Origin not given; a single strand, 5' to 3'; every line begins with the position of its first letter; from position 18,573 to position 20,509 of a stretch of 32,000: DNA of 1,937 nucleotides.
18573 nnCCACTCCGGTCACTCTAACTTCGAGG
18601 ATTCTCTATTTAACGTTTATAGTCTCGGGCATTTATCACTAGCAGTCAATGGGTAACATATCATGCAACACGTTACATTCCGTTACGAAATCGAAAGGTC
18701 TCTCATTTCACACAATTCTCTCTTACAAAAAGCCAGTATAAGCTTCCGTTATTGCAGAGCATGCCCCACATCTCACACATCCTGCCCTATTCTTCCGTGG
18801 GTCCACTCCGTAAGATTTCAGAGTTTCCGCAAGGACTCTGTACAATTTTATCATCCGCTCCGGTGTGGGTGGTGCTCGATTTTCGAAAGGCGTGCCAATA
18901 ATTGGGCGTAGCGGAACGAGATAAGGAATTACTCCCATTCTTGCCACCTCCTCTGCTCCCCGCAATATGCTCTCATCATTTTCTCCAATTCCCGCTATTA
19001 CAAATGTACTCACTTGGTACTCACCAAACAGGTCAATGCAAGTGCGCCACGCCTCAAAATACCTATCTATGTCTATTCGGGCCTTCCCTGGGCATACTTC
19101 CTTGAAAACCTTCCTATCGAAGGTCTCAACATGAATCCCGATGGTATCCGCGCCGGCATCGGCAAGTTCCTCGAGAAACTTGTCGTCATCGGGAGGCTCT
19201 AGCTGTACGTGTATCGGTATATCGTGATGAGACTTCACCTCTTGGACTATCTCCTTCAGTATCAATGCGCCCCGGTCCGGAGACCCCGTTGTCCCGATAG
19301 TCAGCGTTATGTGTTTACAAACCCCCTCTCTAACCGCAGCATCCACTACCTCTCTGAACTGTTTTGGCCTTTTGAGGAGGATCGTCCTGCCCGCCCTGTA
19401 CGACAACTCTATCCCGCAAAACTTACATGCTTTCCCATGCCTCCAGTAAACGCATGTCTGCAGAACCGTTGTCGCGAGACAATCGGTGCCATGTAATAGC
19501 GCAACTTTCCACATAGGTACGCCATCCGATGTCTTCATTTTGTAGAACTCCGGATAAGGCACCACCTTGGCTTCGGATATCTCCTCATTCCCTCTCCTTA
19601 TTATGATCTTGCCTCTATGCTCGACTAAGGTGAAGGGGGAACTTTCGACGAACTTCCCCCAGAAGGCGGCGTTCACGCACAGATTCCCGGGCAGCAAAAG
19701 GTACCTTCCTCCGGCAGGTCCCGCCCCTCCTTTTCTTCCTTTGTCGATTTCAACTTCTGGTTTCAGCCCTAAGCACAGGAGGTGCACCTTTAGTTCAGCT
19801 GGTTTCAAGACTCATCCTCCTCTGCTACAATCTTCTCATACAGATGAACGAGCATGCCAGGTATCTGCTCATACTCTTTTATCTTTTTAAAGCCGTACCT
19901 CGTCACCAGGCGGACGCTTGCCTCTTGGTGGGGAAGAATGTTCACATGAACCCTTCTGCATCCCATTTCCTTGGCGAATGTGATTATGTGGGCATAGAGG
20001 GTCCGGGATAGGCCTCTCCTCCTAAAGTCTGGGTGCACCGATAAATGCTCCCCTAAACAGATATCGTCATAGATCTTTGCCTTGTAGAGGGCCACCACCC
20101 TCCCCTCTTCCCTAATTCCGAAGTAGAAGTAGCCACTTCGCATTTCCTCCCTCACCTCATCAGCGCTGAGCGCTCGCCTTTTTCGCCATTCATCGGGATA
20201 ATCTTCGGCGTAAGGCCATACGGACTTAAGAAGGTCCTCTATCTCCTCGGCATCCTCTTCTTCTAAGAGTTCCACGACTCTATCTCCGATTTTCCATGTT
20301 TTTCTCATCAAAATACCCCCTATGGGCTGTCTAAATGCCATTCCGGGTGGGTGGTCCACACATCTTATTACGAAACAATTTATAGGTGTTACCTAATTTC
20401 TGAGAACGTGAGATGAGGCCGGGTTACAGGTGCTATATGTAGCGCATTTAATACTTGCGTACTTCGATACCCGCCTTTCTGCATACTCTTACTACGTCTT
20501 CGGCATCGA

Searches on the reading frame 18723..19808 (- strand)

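Call 5: search_protein_families(library=pfam, proteins=[window:18723-19808:-], max_evalue=0.01)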
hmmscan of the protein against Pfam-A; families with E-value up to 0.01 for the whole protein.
window:18723-19808:- (361 aa): 2 families
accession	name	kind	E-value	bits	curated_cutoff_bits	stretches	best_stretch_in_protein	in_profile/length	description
PF04055.27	Radical_SAM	-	5.7e-17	62.8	29.5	1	127-282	10-160/166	Radical SAM superfamily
PF00834.25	Ribul_P_3_epim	-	0.0014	18.6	21.1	1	185-231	46-92/198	Ribulose-phosphate 3 epimerase family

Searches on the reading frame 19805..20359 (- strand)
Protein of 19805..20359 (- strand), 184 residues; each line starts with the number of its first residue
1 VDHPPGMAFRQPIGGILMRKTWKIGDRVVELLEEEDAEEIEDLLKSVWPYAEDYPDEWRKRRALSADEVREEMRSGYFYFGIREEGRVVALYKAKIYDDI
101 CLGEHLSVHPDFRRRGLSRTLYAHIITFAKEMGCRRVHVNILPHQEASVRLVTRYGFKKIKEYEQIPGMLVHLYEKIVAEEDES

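Call 117: search_protein_families(library=pfam, proteins=[window:19805-20359:-])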
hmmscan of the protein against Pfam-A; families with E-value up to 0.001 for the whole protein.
window:19805-20359:- (184 aa): 7 families
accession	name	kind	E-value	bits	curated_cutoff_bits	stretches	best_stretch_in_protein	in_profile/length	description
PF00583.31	Acetyltransf_1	-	5e-16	59.5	20.7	1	42-157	6-116/116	Acetyltransferase (GNAT) family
PF13508.13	Acetyltransf_7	-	4.3e-09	37.1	27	1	78-159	4-84/84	Acetyltransferase (GNAT) domain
PF13673.13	Acetyltransf_10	-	4.8e-09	36.7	23.6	1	61-176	14-126/128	Acetyltransferase (GNAT) domain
PF13302.13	Acetyltransf_3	-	9.1e-07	30.1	25.4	1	32-158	7-138/138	Acetyltransferase (GNAT) domain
PF08445.16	FR47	-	8.8e-06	26.1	22.1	1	80-164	2-84/86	FR47-like protein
PF13420.13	Acetyltransf_4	-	1.2e-05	25.8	24.3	1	31-162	3-139/155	Acetyltransferase (GNAT) domain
PF13480.13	Acetyltransf_6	-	7e-05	23.5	22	1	33-138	27-133/143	Acetyltransferase (GNAT) domain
